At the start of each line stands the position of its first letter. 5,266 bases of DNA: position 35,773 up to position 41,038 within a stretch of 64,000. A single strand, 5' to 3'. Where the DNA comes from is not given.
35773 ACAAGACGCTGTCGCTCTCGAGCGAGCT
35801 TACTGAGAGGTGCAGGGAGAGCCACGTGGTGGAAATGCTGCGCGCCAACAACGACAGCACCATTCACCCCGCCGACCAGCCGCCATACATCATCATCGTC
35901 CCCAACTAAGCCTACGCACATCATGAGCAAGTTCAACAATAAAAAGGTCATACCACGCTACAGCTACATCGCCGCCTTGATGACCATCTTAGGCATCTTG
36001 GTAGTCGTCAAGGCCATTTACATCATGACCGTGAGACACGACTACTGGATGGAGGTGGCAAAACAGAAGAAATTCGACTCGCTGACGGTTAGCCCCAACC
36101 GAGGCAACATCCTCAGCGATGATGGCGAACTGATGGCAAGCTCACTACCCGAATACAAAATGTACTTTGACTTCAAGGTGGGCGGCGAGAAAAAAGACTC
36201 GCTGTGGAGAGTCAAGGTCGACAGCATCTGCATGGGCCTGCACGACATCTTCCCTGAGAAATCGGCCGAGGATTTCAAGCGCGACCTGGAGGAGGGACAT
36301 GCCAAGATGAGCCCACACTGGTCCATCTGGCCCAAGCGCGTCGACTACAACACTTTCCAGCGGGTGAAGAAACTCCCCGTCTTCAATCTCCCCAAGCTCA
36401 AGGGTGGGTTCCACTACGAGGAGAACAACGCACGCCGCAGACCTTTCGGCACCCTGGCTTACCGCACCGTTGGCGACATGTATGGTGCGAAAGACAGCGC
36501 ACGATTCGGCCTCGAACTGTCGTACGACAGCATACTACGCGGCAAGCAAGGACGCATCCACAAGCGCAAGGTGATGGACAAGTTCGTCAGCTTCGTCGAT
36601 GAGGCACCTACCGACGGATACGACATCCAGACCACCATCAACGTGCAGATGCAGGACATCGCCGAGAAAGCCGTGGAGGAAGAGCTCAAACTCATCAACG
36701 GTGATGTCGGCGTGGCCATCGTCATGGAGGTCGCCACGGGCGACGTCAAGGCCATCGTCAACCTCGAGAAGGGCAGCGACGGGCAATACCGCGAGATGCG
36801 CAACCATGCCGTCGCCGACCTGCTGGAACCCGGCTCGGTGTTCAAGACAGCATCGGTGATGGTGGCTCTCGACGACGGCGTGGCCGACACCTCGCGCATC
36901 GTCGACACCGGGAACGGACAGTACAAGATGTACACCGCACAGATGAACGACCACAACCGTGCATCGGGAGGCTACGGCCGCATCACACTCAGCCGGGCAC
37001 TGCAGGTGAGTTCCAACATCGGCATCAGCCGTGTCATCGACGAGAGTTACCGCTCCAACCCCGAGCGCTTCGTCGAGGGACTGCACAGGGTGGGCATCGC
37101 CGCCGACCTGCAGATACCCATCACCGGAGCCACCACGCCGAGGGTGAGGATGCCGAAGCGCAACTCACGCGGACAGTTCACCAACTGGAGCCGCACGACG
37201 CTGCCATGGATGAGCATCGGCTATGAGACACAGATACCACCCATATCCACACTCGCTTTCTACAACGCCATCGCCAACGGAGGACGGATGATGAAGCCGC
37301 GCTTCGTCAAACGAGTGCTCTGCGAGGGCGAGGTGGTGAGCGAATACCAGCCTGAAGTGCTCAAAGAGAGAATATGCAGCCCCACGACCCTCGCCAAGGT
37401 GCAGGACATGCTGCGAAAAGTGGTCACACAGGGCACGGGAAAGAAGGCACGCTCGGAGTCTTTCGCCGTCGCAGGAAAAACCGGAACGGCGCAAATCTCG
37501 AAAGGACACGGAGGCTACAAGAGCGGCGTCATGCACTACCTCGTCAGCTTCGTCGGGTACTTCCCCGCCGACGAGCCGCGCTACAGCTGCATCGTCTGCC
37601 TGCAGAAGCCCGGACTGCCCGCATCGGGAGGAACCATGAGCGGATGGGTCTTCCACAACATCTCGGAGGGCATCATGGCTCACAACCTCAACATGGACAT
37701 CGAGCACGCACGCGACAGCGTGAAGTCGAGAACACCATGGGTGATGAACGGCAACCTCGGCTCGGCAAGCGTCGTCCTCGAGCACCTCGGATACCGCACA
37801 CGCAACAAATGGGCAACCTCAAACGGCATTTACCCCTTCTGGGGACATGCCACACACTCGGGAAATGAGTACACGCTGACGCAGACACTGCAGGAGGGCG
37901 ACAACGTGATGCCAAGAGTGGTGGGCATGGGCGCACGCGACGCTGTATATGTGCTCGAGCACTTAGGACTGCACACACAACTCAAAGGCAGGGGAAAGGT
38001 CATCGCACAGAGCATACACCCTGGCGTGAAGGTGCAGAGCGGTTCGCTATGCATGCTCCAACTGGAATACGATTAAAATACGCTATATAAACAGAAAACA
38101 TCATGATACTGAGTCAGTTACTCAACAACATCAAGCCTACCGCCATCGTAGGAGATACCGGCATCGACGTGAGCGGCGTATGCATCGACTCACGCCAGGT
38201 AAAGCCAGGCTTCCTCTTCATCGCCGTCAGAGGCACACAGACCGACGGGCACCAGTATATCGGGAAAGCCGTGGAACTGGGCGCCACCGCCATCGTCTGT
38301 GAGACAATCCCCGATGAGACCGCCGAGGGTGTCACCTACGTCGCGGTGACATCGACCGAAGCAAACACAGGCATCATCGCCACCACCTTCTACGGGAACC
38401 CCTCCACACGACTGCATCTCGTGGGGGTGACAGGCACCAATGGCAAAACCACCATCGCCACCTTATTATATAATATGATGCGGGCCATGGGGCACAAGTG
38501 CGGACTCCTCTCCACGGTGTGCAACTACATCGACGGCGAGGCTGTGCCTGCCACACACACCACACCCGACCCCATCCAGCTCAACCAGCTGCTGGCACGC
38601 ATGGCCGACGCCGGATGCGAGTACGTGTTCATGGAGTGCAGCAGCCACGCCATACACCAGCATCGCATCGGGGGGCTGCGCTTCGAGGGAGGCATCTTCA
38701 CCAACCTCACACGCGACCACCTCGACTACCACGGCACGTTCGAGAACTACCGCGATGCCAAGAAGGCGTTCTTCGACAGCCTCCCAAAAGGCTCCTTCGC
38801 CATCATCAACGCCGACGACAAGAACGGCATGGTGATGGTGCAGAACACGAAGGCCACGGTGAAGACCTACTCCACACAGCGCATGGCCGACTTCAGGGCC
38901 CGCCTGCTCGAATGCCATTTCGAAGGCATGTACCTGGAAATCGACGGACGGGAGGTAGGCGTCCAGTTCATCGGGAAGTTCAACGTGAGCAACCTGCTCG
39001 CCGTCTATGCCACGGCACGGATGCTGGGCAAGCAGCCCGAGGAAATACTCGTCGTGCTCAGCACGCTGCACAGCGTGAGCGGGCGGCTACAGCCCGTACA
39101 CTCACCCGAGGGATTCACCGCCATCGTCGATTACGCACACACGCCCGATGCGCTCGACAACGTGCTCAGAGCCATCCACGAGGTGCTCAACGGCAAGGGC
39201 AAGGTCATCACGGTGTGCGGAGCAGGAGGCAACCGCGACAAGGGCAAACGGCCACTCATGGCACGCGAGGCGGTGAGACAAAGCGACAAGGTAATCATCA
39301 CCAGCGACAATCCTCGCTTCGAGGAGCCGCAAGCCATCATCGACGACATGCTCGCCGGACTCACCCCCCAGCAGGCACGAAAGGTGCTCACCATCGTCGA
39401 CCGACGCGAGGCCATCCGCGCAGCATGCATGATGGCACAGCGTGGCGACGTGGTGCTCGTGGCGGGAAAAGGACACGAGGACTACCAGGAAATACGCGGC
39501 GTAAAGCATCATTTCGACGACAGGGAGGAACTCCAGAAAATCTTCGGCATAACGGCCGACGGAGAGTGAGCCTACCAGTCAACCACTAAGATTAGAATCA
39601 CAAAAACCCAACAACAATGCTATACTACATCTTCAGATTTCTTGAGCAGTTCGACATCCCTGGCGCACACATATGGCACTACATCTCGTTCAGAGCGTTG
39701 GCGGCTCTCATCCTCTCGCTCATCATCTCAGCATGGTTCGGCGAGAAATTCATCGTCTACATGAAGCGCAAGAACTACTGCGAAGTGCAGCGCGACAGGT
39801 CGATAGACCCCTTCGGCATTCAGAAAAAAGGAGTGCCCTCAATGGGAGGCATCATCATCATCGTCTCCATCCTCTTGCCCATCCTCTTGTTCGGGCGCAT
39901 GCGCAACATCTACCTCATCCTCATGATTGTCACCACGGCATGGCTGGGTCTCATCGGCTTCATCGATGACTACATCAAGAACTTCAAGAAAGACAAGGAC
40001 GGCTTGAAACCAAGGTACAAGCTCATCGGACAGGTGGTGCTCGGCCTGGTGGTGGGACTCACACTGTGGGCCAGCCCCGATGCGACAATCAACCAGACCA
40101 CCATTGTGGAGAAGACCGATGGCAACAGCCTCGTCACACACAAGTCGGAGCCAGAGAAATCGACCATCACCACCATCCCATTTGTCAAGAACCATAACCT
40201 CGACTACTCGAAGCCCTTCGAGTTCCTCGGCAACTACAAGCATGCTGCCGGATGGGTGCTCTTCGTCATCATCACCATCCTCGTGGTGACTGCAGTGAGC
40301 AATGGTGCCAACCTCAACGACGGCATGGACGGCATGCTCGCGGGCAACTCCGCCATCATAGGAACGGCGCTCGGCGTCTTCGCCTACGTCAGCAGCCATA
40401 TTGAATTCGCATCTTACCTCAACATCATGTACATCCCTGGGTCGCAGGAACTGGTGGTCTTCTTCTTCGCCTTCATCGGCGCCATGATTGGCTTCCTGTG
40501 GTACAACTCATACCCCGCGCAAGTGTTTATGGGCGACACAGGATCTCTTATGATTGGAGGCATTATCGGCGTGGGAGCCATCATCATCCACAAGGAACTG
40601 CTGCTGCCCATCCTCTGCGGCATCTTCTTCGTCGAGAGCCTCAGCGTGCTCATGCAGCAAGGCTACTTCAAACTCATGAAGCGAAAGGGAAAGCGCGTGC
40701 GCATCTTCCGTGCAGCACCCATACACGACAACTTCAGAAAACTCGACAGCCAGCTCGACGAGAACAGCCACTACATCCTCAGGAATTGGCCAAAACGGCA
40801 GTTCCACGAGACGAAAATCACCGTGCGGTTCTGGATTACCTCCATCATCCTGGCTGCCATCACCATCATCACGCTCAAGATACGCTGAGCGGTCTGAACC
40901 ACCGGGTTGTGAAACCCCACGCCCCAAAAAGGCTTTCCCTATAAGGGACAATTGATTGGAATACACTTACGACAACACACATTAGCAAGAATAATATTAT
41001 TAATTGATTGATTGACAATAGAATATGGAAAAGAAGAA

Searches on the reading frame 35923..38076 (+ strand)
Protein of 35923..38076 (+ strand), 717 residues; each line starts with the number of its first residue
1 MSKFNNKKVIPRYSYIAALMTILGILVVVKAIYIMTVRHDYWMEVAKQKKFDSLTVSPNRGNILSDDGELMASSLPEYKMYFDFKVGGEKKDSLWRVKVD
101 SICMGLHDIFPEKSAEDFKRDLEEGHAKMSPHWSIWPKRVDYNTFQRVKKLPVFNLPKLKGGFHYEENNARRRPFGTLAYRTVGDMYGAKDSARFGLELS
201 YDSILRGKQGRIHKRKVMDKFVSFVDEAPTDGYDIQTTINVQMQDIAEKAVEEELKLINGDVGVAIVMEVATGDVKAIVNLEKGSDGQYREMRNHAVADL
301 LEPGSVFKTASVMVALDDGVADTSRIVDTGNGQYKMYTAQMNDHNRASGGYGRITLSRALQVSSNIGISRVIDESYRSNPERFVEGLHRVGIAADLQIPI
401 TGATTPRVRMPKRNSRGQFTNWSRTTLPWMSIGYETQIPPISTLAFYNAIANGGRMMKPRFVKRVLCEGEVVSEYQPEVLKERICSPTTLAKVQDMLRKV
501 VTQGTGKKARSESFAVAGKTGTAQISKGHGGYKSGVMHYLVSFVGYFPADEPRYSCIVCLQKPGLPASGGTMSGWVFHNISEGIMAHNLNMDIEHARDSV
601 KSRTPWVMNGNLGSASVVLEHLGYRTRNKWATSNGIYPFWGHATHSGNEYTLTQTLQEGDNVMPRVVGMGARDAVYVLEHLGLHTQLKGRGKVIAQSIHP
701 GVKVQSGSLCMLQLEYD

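Call 38: search_protein_families(library=pfam, proteins=[window:35923-38076:+], max_evalue=0.0001)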
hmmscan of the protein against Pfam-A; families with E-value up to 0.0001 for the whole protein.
window:35923-38076:+ (717 aa): 3 families
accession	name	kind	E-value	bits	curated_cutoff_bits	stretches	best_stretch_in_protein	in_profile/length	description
PF00905.27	Transpeptidase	-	3.5e-51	174.6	22.1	1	263-581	1-298/299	Penicillin binding protein transpeptidase domain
PF03717.20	PBP_dimer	-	1.4e-08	35.8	24.4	1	56-211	2-164/180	Penicillin-binding Protein dimerisation domain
PF03793.24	PASTA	-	2e-07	31.3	23.2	1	662-708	2-56/64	PASTA domain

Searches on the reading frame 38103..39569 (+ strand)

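Call 38: search_protein_families(library=pfam, proteins=[window:38103-39569:+], max_evalue=0.0001)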
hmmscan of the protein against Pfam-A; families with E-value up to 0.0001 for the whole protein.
window:38103-39569:+ (488 aa): 3 families
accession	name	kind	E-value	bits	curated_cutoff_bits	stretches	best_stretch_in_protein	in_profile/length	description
PF08245.18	Mur_ligase_M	-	1.8e-55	188.5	24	1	109-304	1-199/200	Mur ligase middle domain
PF02875.26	Mur_ligase_C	-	5.6e-31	108.5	28.4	1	327-457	1-127/127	Mur ligase, glutamate ligase domain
PF01225.30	Mur_ligase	-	2.7e-11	44.1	21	1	23-70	2-54/95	Mur ligase family, catalytic domain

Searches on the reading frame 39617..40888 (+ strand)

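Call 38: search_protein_families(library=pfam, proteins=[window:39617-40888:+], max_evalue=0.0001)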
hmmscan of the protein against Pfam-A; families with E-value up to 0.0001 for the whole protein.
window:39617-40888:+ (423 aa): 1 family
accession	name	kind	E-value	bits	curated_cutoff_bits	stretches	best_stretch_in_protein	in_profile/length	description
PF00953.26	Glycos_transf_4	-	1.4e-28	100.4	27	1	101-324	2-159/160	Glycosyl transferase family 4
